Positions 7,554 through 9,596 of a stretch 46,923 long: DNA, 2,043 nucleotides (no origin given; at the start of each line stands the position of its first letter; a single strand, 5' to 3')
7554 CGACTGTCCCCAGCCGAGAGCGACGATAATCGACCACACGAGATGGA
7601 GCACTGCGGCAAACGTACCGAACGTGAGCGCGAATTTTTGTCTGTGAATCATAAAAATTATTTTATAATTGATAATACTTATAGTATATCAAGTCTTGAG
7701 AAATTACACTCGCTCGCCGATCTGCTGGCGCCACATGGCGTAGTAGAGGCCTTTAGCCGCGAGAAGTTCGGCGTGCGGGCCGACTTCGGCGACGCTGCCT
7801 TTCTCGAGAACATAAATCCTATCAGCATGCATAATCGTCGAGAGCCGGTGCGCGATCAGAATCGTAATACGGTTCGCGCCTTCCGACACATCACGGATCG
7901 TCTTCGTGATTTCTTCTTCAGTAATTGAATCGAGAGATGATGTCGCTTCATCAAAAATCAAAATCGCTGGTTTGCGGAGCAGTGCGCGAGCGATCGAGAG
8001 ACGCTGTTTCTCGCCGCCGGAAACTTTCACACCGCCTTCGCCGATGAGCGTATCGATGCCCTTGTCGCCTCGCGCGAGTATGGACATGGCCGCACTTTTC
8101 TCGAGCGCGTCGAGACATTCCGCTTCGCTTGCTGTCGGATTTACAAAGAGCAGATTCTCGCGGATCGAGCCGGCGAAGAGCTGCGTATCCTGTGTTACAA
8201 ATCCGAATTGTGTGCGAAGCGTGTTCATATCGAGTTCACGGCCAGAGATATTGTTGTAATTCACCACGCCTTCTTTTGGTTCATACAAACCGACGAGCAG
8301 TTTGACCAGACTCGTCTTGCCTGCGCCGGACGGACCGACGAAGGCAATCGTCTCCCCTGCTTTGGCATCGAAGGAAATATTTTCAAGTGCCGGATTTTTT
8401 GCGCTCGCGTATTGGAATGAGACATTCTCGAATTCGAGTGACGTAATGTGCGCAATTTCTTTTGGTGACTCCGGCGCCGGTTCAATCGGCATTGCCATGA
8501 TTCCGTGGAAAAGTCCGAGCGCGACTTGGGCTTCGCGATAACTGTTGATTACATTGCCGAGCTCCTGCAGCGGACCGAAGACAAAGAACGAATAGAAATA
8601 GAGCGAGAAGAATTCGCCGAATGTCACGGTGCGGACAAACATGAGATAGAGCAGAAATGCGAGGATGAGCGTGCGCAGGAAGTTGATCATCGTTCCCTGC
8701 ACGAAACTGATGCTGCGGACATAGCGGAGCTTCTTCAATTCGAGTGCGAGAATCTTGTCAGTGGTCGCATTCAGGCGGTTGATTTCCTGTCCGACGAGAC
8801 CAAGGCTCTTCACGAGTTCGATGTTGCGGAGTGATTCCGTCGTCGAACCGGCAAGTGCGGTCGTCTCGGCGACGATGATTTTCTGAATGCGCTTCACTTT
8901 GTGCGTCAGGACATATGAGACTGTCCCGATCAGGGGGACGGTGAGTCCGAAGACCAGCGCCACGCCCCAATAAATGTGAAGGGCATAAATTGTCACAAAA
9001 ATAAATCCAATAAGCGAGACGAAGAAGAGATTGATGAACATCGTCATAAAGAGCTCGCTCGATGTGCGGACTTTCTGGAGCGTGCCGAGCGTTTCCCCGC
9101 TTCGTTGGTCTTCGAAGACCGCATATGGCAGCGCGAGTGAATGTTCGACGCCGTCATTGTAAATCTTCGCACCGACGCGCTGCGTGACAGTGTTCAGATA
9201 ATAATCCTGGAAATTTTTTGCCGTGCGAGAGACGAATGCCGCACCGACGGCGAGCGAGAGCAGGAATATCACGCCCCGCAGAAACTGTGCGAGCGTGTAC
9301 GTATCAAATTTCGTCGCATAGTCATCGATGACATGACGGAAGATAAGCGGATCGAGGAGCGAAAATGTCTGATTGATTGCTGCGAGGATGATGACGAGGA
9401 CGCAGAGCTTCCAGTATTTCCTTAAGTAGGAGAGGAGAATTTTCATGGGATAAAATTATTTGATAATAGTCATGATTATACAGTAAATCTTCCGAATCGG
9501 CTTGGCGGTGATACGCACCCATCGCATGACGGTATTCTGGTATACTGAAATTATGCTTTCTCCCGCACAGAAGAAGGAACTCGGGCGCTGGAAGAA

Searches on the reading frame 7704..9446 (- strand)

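Call 44: search_protein_families(library=pfam, proteins=[window:7704-9446:-], max_evalue=0.001)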
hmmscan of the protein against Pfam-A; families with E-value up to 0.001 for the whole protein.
window:7704-9446:- (580 aa): 4 families
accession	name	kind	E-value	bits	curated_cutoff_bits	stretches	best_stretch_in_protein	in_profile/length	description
PF00005.33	ABC_tran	-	5.6e-31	108.4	25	1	354-503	1-137/137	ABC transporter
PF00664.28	ABC_membrane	-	1.9e-25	90.6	28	1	17-293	3-274/274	ABC transporter transmembrane region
PF02463.25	SMC_N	-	0.00031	20.7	40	0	474-547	136-211/220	RecF/RecN/SMC N terminal domain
PF03193.22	RsgA_GTPase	-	0.00042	20.6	30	0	346-402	88-144/174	RsgA GTPase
